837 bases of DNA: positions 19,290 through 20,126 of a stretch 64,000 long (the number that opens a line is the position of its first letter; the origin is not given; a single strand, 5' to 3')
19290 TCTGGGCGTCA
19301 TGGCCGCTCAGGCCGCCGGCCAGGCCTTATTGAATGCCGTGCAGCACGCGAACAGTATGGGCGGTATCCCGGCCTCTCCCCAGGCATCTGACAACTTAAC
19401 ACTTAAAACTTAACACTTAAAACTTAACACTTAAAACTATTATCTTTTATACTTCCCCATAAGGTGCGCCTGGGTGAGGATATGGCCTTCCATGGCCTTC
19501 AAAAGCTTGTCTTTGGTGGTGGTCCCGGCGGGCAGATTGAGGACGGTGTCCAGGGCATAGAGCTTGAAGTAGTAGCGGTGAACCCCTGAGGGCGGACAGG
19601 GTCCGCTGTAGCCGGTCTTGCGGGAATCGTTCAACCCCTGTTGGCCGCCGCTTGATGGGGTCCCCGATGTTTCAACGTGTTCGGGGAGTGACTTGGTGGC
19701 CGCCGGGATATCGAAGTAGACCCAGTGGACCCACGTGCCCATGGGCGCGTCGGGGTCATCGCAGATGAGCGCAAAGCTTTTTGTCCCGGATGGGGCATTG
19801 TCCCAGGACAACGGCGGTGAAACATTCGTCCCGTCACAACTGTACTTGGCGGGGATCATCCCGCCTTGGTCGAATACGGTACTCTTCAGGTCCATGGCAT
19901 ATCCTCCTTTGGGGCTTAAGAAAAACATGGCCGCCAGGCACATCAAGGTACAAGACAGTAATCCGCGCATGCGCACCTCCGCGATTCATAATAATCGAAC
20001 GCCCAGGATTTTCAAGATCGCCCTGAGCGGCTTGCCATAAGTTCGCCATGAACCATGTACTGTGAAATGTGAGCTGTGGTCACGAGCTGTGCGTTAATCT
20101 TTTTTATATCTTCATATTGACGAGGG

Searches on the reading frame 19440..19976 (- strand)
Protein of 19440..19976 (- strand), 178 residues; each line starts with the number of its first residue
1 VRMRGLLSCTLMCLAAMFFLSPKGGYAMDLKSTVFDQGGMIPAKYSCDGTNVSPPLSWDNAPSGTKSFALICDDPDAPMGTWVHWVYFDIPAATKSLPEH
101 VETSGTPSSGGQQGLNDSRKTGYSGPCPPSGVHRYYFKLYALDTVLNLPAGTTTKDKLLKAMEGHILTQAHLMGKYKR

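Call 7: search_protein_families(library=pfam, proteins=[window:19440-19976:-])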
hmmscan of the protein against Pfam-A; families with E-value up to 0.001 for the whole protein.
window:19440-19976:- (178 aa): 1 family
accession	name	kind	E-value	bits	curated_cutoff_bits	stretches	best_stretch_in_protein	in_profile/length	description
PF01161.25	PBP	-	1.9e-46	158.2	24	1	41-176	2-135/135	Phosphatidylethanolamine-binding protein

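Call 43: find_homologous_proteins(query=window:19443-19976:-, max_evalue=1e-40)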
Query window:19443-19976:- (178 aa): 7162 proteins with E <= 1e-40 among 8000 candidates; the best 120 are listed.
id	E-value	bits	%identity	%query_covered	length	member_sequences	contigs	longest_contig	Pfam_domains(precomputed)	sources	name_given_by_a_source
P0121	3.8e-117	407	99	99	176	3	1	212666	PF01161.26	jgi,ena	-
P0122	2.6e-104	365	88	99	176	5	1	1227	PF01161.26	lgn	-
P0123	7.7e-94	331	97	85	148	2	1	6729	PF01161.26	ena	-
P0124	1.5e-93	330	80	99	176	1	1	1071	PF01161.26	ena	-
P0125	1.1e-89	317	77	99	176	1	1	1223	PF01161.26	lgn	-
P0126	1.8e-87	310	81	91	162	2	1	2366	PF01161.26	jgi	jgi:hypothetical protein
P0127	4.1e-85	302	85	85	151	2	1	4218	PF01161.26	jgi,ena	-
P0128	2.7e-84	300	84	85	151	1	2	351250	PF01161.26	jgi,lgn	-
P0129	3.2e-84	299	76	88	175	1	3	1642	PF01161.26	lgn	-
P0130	6.5e-79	282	75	88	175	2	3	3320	PF01161.26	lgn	-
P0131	7.0e-79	282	79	85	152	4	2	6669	PF01161.26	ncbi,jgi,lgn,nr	ncbi:MAG TPA: YbhB/YbcL family Raf kinase inhibitor-like protein [Deltaproteobacteria bacterium]|nr:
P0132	9.4e-79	282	69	98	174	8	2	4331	PF01161.26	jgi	-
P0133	9.5e-78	278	69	98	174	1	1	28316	PF01161.26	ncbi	-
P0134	1.2e-73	265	66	100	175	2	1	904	PF01161.26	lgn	-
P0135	9.2e-73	262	68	90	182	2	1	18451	PF01161.26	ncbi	-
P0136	4.2e-71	257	67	90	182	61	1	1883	PF01161.26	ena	-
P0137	6.2e-71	256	60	99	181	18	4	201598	PF01161.26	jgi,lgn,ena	-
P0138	4.6e-70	253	62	98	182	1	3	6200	PF01161.26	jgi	-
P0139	9.2e-70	252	71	88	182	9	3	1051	PF01161.26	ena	-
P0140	5.9e-69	250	64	93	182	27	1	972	PF01161.26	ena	-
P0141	7.5e-69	249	60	100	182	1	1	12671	PF01161.26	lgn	-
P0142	1.7e-68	248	69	88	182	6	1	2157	PF01161.26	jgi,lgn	-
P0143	2.4e-68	248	59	100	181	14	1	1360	PF01161.26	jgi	-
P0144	2.5e-68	248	60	98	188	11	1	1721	PF01161.26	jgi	-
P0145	4.1e-68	247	65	90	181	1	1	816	PF01161.26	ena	-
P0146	5.1e-68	247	64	93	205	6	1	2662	PF01161.26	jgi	jgi:Raf kinase inhibitor-like YbhB/YbcL family protein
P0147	6.1e-68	246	61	94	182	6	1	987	PF01161.26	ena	-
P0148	7.0e-68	246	59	99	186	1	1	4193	PF01161.26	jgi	-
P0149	1.3e-67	245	69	88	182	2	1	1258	PF01161.26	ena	-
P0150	1.3e-67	245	68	87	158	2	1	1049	PF01161.26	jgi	-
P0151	1.6e-67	245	59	100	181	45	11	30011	PF01161.26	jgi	jgi:Raf kinase inhibitor-like YbhB/YbcL family protein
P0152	2.2e-67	245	68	89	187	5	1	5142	PF01161.26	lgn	-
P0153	3.5e-67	244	63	97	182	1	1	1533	PF01161.26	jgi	-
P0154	3.7e-67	244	67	88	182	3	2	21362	PF01161.26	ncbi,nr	ncbi:MAG: YbhB/YbcL family Raf kinase inhibitor-like protein [Armatimonadota bacterium]|nr:YbhB/YbcL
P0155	4.0e-67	244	62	96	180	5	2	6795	PF01161.26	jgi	-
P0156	4.4e-67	244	59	97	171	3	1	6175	PF01161.26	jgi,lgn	-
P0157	6.6e-67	243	68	88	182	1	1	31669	PF01161.26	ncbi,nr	ncbi:MAG: YbhB/YbcL family Raf kinase inhibitor-like protein [Syntrophales bacterium]|nr:YbhB/YbcL f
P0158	1.0e-66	242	68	85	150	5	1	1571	PF01161.26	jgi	-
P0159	1.1e-66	242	61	96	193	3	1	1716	PF01161.26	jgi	-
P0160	1.1e-66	242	61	96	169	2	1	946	PF01161.26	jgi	jgi:Raf kinase inhibitor-like YbhB/YbcL family protein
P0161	1.3e-66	242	62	98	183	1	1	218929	PF01161.26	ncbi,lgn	-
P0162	1.6e-66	242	59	100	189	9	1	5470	PF01161.26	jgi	-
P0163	1.6e-66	242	64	90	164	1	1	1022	PF01161.26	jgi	jgi:Raf kinase inhibitor-like YbhB/YbcL family protein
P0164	1.7e-66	242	60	99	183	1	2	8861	PF01161.26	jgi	jgi:Raf kinase inhibitor-like YbhB/YbcL family protein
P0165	1.7e-66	242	60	97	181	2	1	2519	PF01161.26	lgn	-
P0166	1.9e-66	242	59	97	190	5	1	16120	PF01161.26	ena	-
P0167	2.4e-66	241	65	90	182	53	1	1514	PF01161.26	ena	-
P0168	2.6e-66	241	60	99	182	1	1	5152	PF01161.26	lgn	-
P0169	2.7e-66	241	66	88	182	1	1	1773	PF01161.26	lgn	-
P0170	2.8e-66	241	65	87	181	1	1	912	PF01161.26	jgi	jgi:Raf kinase inhibitor-like YbhB/YbcL family protein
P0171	2.9e-66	241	61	99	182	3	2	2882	PF01161.26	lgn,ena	-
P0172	4.1e-66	240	66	88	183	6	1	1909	PF01161.26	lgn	-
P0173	6.6e-66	240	68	85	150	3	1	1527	PF01161.26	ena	-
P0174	8.7e-66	239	62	94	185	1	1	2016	PF01161.26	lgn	-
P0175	9.3e-66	239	63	88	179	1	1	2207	PF01161.26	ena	-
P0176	9.7e-66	239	59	99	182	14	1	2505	PF01161.26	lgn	-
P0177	1.1e-65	239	60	97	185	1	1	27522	PF01161.26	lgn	-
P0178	1.2e-65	239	66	85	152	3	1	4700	PF01161.26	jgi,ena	-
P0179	1.3e-65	239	68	85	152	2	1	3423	PF01161.26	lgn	-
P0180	1.3e-65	239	58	97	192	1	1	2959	PF01161.26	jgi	jgi:Raf kinase inhibitor-like YbhB/YbcL family protein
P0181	1.5e-65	239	65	88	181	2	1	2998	PF01161.26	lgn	-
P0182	1.8e-65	238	60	98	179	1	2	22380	PF01161.26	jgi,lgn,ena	-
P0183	1.9e-65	238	66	87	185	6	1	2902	PF01161.26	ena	-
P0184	2.0e-65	238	63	88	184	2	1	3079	PF01161.26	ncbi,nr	ncbi:MAG: YbhB/YbcL family Raf kinase inhibitor-like protein [Proteobacteria bacterium]|nr:YbhB/YbcL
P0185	2.3e-65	238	61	97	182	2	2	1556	PF01161.26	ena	-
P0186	2.5e-65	238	64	88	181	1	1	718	PF01161.26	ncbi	-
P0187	2.5e-65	238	64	90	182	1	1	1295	PF01161.26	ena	-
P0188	3.8e-65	237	67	88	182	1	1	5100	PF01161.26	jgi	jgi:Raf kinase inhibitor-like YbhB/YbcL family protein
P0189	4.6e-65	237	60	99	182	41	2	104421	PF01161.26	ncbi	ncbi:MAG: YbhB/YbcL family Raf kinase inhibitor-like protein [Armatimonadota bacterium]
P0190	4.6e-65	237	67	88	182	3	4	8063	PF01161.26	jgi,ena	-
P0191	4.7e-65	237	58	97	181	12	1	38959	PF01161.26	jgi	jgi:Raf kinase inhibitor-like YbhB/YbcL family protein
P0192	5.0e-65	237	59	94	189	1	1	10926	PF01161.26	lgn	-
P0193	5.3e-65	237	65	85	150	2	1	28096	PF01161.26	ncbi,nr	ncbi:MAG: phosphatidylethanolamine-binding protein [Desulfobacteraceae bacterium 4572_123]|nr:MAG: p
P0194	6.2e-65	237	61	97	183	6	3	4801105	PF01161.26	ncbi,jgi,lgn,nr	ncbi:conserved exported hypothetical protein [uncultured Desulfatiglans sp.]|nr:conserved exported h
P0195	6.6e-65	236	66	87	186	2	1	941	PF01161.26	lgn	-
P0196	7.0e-65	236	61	97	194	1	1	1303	PF01161.26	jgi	jgi:Raf kinase inhibitor-like YbhB/YbcL family protein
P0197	7.0e-65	236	58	94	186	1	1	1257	PF01161.26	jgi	jgi:Raf kinase inhibitor-like YbhB/YbcL family protein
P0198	7.1e-65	236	58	97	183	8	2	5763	PF01161.26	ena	-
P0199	7.3e-65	236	65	87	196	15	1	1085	PF01161.26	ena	-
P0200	7.4e-65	236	63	88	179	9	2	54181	PF01161.26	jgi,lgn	jgi:Raf kinase inhibitor-like YbhB/YbcL family protein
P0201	7.5e-65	236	67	85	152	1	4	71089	PF01161.26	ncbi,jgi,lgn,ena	ncbi:MAG: YbhB/YbcL family Raf kinase inhibitor-like protein [Armatimonadota bacterium]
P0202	8.4e-65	236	64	89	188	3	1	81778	PF01161.26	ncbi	-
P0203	8.9e-65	236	61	94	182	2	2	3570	PF01161.26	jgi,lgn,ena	-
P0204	9.2e-65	236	66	87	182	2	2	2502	PF01161.26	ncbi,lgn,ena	-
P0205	9.6e-65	236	58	96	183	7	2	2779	PF01161.26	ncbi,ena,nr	ncbi:MAG TPA: YbhB/YbcL family Raf kinase inhibitor-like protein [Deltaproteobacteria bacterium]|nr:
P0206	9.7e-65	236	64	90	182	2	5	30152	PF01161.26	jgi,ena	-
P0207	1.1e-64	236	57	97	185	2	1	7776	PF01161.26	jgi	-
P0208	1.2e-64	236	63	90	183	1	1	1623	PF01161.26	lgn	-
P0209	1.3e-64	236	68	85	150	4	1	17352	PF01161.26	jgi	-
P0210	1.4e-64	235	66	87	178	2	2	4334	PF01161.26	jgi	jgi:Raf kinase inhibitor-like YbhB/YbcL family protein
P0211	1.4e-64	235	59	100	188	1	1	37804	PF01161.26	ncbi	-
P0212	1.5e-64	235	65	87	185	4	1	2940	PF01161.26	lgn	-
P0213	1.6e-64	235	61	97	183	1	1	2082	PF01161.26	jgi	jgi:Raf kinase inhibitor-like YbhB/YbcL family protein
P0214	1.6e-64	235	67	87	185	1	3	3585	PF01161.26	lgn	-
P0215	1.9e-64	235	58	100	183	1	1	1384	PF01161.26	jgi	jgi:Raf kinase inhibitor-like YbhB/YbcL family protein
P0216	1.9e-64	235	65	89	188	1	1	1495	PF01161.26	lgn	-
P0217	2.3e-64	235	65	85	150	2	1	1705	PF01161.26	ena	-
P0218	2.5e-64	235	63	88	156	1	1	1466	PF01161.26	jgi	jgi:hypothetical protein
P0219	2.5e-64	235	66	85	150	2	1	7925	PF01161.26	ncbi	-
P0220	3.1e-64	234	59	97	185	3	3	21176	PF01161.26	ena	-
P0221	3.3e-64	234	64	87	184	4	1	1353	PF01161.26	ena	-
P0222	3.5e-64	234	65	85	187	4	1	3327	PF01161.26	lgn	-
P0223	3.6e-64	234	65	89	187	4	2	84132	PF01161.26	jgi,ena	jgi:Raf kinase inhibitor-like YbhB/YbcL family protein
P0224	3.6e-64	234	65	89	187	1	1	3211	PF01161.26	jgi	-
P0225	4.2e-64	234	66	87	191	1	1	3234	PF01161.26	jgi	jgi:hypothetical protein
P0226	4.3e-64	234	59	97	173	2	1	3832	PF01161.26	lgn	-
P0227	4.4e-64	234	60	93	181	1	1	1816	PF01161.26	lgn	-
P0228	4.6e-64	234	60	99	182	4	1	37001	PF01161.26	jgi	-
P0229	4.7e-64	234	58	97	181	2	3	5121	PF01161.26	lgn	-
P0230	4.8e-64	234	60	94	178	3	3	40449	PF01161.26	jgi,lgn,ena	jgi:Raf kinase inhibitor-like YbhB/YbcL family protein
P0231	4.9e-64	234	59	99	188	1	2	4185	PF01161.26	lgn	-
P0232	5.2e-64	234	64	90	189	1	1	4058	PF01161.26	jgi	jgi:Raf kinase inhibitor-like YbhB/YbcL family protein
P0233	5.6e-64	233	60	97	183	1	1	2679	PF01161.26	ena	-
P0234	5.6e-64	233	66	85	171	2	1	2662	PF01161.26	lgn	-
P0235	5.9e-64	233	60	97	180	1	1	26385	PF01161.26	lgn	-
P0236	6.1e-64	233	66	85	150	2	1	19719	PF01161.26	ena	-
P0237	6.1e-64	233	64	85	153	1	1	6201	PF01161.26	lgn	-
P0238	6.4e-64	233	67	85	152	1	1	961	PF01161.26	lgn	-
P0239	6.7e-64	233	57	97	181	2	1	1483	PF01161.26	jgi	jgi:Raf kinase inhibitor-like YbhB/YbcL family protein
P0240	7.3e-64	233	60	95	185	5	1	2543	PF01161.26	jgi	-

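Call 44: find_encoding_contigs(protein=P0128, flank=3000, max_places=2)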
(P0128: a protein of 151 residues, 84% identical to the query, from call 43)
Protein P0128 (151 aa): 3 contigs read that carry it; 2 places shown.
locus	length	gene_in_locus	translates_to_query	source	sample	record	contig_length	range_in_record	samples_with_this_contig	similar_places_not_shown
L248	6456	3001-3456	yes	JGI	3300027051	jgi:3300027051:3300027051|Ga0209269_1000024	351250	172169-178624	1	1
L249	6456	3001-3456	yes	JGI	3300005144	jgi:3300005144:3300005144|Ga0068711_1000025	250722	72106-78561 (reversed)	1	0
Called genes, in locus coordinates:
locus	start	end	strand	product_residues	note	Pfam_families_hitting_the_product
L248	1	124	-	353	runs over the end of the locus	PF01278:Omptin (weak)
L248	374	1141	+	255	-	PF01522:Polysacc_deac_1, PF10096:DUF2334 (weak)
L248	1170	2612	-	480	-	-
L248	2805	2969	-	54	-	-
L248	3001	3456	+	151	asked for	PF01161:PBP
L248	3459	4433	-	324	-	PF03576:Peptidase_S58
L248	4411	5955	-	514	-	PF05496:RuvB_N (weak), PF13177:DNA_pol3_delta2, PF13604:AAA_30 (weak), PF00004:AAA, PF13401:AAA_22 (weak), PF22608:DNAX_ATPase_lid, PF12169:DNA_pol3_gamma3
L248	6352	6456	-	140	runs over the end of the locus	PF00383:dCMP_cyt_deam_1, PF14437:MafB19-deam, PF14439:Bd3614-deam (faint)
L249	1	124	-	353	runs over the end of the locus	PF01278:Omptin (weak)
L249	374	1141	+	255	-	PF01522:Polysacc_deac_1, PF10096:DUF2334 (weak)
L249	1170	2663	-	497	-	-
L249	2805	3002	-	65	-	-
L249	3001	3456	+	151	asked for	PF01161:PBP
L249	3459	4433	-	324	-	PF03576:Peptidase_S58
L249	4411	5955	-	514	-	PF05496:RuvB_N (weak), PF13177:DNA_pol3_delta2, PF13604:AAA_30 (weak), PF00004:AAA, PF13401:AAA_22 (weak), PF22608:DNAX_ATPase_lid, PF12169:DNA_pol3_gamma3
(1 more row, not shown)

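Call 45: find_encoding_contigs(protein=P0131, flank=3000, max_places=2)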
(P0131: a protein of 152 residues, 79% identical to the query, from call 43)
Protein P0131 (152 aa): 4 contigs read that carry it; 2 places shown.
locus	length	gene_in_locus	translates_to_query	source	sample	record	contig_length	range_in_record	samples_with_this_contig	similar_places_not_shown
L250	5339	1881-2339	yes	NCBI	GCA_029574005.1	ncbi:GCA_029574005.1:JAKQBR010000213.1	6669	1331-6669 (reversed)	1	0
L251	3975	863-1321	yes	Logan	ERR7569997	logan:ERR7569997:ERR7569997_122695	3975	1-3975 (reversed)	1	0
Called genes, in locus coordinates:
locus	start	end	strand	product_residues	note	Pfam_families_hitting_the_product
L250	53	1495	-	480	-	-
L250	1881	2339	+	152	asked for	PF01161:PBP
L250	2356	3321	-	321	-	PF03576:Peptidase_S58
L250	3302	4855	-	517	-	PF05496:RuvB_N (weak), PF13177:DNA_pol3_delta2, PF13604:AAA_30, PF00004:AAA, PF07728:AAA_5 (weak), PF13401:AAA_22 (weak), PF22608:DNAX_ATPase_lid (weak), PF12169:DNA_pol3_gamma3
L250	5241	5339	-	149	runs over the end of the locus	PF00383:dCMP_cyt_deam_1, PF14437:MafB19-deam, PF14439:Bd3614-deam (weak)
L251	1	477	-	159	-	?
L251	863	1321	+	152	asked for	PF01161:PBP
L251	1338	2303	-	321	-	PF03576:Peptidase_S58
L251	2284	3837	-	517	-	PF05496:RuvB_N (weak), PF13177:DNA_pol3_delta2, PF13604:AAA_30, PF00004:AAA, PF07728:AAA_5 (weak), PF13401:AAA_22 (weak), PF22608:DNAX_ATPase_lid (weak), PF12169:DNA_pol3_gamma3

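Call 46: find_encoding_contigs(protein=P0127, flank=3000, max_places=2)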
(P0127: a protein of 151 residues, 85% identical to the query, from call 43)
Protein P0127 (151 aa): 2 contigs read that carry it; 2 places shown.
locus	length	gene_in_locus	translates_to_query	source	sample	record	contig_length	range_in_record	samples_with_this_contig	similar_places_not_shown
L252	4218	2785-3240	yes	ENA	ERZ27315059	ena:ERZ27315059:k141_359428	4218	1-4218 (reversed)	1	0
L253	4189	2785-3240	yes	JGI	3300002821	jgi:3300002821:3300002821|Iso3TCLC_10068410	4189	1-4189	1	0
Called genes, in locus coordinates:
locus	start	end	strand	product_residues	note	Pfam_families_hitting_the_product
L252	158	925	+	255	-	PF01522:Polysacc_deac_1, PF10096:DUF2334 (weak)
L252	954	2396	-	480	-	-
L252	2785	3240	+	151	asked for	PF01161:PBP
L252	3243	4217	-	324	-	?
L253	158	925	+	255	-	PF01522:Polysacc_deac_1, PF10096:DUF2334 (weak)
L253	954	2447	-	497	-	-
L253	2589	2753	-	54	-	-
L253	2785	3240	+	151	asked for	PF01161:PBP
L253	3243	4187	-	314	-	?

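Call 52: find_encoding_contigs(protein=P0121, flank=1500, max_places=4)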
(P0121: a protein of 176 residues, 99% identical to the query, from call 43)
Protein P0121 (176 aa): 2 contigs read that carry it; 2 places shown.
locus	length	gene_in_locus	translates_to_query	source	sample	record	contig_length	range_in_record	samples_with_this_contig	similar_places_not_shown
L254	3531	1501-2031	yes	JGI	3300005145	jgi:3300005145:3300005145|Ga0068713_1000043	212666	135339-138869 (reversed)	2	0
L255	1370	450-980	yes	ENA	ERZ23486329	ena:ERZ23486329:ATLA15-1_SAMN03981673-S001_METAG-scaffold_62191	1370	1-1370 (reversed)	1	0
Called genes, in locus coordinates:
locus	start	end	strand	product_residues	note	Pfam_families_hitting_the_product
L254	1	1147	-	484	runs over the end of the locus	-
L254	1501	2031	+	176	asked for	PF01161:PBP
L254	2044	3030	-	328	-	PF03576:Peptidase_S58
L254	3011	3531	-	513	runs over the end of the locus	PF05496:RuvB_N (weak), PF13177:DNA_pol3_delta2, PF13604:AAA_30, PF00004:AAA, PF07728:AAA_5 (faint), PF13401:AAA_22 (weak), PF22608:DNAX_ATPase_lid (weak), PF12169:DNA_pol3_gamma3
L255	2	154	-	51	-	?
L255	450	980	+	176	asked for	PF01161:PBP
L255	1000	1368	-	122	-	?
